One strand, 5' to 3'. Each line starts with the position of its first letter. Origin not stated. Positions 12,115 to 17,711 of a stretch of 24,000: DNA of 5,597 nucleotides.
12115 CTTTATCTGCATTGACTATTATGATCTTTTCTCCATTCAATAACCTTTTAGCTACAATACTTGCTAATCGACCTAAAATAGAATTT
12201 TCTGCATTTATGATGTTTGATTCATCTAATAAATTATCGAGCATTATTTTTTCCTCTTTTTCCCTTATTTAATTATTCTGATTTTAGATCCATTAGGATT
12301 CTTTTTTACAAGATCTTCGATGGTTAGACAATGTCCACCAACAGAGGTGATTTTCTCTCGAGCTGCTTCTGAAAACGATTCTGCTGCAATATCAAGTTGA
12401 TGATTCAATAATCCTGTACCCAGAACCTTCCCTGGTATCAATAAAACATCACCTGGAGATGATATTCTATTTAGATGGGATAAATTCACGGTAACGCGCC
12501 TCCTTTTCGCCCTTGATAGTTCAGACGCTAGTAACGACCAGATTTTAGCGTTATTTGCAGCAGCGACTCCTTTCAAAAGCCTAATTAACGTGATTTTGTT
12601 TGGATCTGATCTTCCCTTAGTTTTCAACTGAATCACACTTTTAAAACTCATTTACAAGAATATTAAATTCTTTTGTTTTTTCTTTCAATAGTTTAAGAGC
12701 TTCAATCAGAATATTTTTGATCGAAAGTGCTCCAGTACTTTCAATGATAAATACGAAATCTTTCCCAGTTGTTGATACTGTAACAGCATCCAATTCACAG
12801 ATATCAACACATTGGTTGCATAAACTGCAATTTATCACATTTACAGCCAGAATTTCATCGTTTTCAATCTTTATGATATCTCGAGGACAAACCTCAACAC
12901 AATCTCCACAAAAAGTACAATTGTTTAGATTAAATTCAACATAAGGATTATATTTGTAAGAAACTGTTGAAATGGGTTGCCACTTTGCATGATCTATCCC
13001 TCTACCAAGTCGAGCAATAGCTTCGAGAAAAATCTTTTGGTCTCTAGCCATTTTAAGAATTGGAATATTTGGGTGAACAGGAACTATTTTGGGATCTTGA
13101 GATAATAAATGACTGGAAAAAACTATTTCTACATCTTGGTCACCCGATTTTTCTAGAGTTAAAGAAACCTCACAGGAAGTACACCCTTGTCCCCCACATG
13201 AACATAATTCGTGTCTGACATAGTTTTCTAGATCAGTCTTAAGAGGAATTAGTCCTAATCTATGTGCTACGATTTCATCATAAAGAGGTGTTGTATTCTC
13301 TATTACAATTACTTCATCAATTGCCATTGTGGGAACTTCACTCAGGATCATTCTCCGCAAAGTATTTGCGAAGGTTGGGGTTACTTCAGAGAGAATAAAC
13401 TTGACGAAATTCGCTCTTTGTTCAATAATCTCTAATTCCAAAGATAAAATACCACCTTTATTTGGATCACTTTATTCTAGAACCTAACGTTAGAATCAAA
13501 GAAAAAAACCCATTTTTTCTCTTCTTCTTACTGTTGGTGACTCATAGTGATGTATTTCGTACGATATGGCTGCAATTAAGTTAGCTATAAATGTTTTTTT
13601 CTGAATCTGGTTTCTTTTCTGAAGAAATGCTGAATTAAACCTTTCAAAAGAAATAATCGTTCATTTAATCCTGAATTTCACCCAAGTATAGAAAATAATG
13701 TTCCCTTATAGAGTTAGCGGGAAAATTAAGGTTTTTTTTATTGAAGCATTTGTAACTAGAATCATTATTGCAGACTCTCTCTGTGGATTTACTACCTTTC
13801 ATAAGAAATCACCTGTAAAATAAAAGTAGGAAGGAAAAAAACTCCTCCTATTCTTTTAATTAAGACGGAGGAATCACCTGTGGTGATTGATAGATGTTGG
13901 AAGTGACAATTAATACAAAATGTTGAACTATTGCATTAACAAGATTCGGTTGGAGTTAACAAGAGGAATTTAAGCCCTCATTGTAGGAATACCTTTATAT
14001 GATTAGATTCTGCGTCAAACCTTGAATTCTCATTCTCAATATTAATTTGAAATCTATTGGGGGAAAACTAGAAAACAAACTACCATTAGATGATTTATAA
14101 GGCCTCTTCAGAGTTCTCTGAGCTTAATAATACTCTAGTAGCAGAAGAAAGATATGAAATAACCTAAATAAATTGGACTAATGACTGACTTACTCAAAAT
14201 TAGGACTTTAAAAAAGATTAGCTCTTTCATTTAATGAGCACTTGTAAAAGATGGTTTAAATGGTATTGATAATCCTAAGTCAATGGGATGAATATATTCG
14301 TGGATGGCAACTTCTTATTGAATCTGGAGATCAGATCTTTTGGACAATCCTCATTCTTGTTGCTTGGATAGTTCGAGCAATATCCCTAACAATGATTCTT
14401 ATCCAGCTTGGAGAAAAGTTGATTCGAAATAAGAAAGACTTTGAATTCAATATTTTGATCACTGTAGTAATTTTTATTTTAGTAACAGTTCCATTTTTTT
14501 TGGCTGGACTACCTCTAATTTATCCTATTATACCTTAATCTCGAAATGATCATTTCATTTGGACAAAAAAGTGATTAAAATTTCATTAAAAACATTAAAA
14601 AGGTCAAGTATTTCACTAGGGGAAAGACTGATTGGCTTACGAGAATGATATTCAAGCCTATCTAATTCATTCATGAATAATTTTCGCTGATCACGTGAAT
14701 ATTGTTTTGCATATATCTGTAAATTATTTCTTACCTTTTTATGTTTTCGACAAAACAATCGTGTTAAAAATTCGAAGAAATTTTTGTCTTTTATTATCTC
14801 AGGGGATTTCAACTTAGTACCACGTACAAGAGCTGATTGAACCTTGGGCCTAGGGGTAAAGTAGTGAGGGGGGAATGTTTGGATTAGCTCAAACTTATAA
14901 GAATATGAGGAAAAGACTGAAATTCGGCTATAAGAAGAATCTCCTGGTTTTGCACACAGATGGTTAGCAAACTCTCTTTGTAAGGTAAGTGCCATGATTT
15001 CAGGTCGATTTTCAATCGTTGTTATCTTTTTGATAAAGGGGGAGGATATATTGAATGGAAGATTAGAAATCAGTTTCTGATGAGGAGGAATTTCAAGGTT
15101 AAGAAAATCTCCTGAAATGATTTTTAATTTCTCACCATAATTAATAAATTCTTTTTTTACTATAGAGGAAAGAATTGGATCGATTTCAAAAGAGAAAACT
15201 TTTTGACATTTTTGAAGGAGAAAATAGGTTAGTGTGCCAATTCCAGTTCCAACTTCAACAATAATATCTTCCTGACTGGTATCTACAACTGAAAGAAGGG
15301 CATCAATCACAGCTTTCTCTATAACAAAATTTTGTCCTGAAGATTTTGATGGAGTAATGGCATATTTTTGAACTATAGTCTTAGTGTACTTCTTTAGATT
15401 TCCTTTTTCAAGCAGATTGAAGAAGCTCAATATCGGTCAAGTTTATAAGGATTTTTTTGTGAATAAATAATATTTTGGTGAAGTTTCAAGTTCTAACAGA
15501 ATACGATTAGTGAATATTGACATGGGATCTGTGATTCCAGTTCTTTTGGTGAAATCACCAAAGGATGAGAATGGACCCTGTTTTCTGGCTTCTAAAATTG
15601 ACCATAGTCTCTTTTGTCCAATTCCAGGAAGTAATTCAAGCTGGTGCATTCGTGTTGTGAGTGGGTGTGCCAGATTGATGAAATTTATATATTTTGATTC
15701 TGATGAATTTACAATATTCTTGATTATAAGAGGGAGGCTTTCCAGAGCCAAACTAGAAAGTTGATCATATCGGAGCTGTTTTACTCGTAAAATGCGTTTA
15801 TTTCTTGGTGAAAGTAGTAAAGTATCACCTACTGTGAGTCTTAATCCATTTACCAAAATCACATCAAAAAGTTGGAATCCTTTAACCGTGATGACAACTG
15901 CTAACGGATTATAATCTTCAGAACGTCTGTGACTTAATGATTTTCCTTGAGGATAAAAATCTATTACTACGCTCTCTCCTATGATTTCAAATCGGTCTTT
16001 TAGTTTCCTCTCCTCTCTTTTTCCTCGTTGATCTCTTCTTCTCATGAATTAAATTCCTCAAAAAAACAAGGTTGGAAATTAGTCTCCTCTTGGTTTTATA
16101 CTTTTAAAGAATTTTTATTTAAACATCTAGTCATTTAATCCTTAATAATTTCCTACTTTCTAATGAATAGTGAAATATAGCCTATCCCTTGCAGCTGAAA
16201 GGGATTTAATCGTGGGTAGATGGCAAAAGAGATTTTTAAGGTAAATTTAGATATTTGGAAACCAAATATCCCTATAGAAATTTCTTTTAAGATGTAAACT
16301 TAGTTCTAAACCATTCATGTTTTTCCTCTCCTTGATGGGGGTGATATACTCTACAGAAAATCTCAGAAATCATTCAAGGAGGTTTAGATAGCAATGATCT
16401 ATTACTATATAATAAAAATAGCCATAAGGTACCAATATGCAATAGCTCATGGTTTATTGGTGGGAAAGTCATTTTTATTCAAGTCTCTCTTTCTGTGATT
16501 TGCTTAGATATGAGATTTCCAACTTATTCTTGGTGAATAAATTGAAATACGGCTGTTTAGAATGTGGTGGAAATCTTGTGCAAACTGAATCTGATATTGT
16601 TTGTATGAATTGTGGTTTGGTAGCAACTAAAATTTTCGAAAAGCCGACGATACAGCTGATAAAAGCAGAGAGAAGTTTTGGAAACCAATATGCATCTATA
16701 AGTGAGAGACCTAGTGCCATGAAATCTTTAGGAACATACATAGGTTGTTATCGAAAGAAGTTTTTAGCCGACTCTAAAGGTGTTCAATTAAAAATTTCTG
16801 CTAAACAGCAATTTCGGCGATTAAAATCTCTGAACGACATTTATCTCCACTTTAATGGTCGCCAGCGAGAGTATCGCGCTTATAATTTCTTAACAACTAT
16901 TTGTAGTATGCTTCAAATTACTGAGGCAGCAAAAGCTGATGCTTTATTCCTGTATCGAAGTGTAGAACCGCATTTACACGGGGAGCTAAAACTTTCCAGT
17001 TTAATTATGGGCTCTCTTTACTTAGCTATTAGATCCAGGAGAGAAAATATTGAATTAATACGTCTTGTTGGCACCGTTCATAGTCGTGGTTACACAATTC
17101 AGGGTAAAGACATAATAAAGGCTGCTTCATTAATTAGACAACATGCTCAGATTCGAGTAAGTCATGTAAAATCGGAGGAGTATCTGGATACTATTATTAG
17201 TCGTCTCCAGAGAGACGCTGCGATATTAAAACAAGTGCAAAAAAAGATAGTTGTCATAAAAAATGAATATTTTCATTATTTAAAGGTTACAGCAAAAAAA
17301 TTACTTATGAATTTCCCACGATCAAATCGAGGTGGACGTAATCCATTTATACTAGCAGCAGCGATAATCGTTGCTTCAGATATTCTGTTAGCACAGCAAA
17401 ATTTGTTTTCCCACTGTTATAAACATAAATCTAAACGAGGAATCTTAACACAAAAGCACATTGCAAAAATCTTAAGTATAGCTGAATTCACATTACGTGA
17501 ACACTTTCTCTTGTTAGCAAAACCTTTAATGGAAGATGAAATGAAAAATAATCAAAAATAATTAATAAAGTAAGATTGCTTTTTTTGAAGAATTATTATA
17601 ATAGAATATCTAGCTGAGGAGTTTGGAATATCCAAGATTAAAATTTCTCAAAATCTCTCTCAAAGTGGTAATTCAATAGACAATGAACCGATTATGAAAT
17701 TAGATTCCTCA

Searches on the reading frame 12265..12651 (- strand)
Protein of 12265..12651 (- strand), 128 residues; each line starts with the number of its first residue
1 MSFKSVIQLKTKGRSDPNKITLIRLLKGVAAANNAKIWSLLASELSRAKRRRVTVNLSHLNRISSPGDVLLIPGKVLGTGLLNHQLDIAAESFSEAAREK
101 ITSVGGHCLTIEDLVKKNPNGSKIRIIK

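Call 50: search_protein_families(library=pfam, proteins=[window:12265-12651:-], max_evalue=0.001)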
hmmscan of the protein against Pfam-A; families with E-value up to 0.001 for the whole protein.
window:12265-12651:- (128 aa): 2 families
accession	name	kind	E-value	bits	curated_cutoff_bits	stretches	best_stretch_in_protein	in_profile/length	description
PF00828.25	Ribosomal_L27A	-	1.2e-09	38.9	21.5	1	35-108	5-71/72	Ribosomal proteins 50S-L15, 50S-L18e, 60S-L27A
PF17135.9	Ribosomal_L18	-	1.5e-08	34.7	28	1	16-127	22-139/188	Ribosomal protein 60S L18 and 50S L18e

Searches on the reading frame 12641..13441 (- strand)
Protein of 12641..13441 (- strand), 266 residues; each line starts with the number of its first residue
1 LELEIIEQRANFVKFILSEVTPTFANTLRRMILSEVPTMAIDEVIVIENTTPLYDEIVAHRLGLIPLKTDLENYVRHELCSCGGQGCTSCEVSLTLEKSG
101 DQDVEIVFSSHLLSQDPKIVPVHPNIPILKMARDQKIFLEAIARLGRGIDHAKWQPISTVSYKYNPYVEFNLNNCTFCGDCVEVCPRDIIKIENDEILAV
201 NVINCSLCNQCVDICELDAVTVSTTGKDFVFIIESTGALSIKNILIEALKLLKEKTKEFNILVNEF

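Call 50: search_protein_families(library=pfam, proteins=[window:12641-13441:-], max_evalue=0.001)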
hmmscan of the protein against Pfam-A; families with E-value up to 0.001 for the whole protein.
window:12641-13441:- (266 aa): 11 families
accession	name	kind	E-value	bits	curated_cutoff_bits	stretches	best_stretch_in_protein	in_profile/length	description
PF01193.29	RNA_pol_L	-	3.7e-16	59.1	24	1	14-255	1-73/74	RNA polymerase Rpb3/Rpb11 dimerisation domain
PF01000.31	RNA_pol_A_bac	-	4.9e-16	59.5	33.9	1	50-153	5-101/119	RNA polymerase Rpb3/RpoA insert domain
PF13187.11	Fer4_9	-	9e-09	35.7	27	1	174-218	1-50/52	4Fe-4S dicluster domain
PF12838.12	Fer4_7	-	2.8e-07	31.4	27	1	164-189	27-52/52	4Fe-4S dicluster domain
PF00037.32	Fer4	-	2.1e-06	27.8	21.1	1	169-191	2-24/24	4Fe-4S binding domain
PF13237.11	Fer4_10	-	2.3e-06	27.9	25.5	1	169-215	3-52/53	4Fe-4S dicluster domain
PF13484.11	Fer4_16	-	9.7e-06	26.7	30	0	174-193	1-20/66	4Fe-4S double cluster binding domain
PF14697.11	Fer4_21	-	3.6e-05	24.3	35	1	173-221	6-58/59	4Fe-4S dicluster domain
PF13746.11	Fer4_18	-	6e-05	23.6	27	1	168-216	54-96/114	4Fe-4S dicluster domain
PF13183.11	Fer4_8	-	7.7e-05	23.6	27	0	168-189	47-68/68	4Fe-4S dicluster domain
PF12837.12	Fer4_6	-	0.00027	21.2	25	1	168-190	2-24/24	4Fe-4S binding domain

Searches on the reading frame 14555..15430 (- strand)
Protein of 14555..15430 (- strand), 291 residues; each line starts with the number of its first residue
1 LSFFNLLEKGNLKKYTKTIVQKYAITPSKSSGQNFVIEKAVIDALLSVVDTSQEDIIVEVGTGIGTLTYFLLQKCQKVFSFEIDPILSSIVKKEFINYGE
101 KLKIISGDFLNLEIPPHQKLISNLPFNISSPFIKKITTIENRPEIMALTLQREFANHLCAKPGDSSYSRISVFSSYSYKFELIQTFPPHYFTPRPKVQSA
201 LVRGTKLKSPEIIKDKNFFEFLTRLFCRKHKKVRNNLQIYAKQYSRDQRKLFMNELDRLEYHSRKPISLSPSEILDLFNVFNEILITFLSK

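Call 50: search_protein_families(library=pfam, proteins=[window:14555-15430:-], max_evalue=0.001)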
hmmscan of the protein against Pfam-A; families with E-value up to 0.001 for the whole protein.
window:14555-15430:- (291 aa): 1 family
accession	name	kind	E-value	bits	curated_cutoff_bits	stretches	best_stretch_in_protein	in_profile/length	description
PF00398.26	RrnaAD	-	4.9e-46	157.4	24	1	29-264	6-251/263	Ribosomal RNA adenine dimethylase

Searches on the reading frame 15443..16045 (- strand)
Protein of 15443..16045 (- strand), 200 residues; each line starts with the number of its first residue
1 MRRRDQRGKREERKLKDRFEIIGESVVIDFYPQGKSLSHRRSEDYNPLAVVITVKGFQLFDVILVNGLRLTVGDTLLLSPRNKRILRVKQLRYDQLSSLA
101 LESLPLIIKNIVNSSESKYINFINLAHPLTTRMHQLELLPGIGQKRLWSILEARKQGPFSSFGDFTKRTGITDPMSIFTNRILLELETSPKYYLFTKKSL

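Call 50: search_protein_families(library=pfam, proteins=[window:15443-16045:-], max_evalue=0.001)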
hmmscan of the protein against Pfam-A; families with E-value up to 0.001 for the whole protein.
window:15443-16045:- (200 aa): 2 families
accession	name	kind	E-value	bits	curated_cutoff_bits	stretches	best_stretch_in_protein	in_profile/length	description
PF04919.18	DUF655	-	5.9e-43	147.4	22.2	1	25-197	5-181/181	Protein of unknown function (DUF655)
PF14579.12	HHH_6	-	0.00023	21.7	25.6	1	136-170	27-62/90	Helix-hairpin-helix motif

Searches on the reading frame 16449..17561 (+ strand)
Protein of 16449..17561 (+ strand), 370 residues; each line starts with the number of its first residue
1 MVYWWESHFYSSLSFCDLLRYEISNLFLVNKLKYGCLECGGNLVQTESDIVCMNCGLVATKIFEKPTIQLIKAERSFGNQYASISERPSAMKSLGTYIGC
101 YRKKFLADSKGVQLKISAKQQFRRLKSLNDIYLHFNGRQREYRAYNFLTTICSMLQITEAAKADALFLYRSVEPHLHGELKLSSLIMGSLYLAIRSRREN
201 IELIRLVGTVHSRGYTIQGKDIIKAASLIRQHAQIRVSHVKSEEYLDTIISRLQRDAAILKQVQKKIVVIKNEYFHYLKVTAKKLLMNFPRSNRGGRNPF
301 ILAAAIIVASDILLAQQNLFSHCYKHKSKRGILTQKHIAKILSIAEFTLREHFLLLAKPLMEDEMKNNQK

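Call 50: search_protein_families(library=pfam, proteins=[window:16449-17561:+], max_evalue=0.001)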
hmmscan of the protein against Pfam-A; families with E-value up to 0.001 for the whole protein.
window:16449-17561:+ (370 aa): 1 family
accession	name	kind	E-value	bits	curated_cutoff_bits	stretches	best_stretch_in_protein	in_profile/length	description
PF00382.24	TFIIB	-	0.0002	21.8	23.6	0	143-218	7-83/92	Transcription factor TFIIB repeat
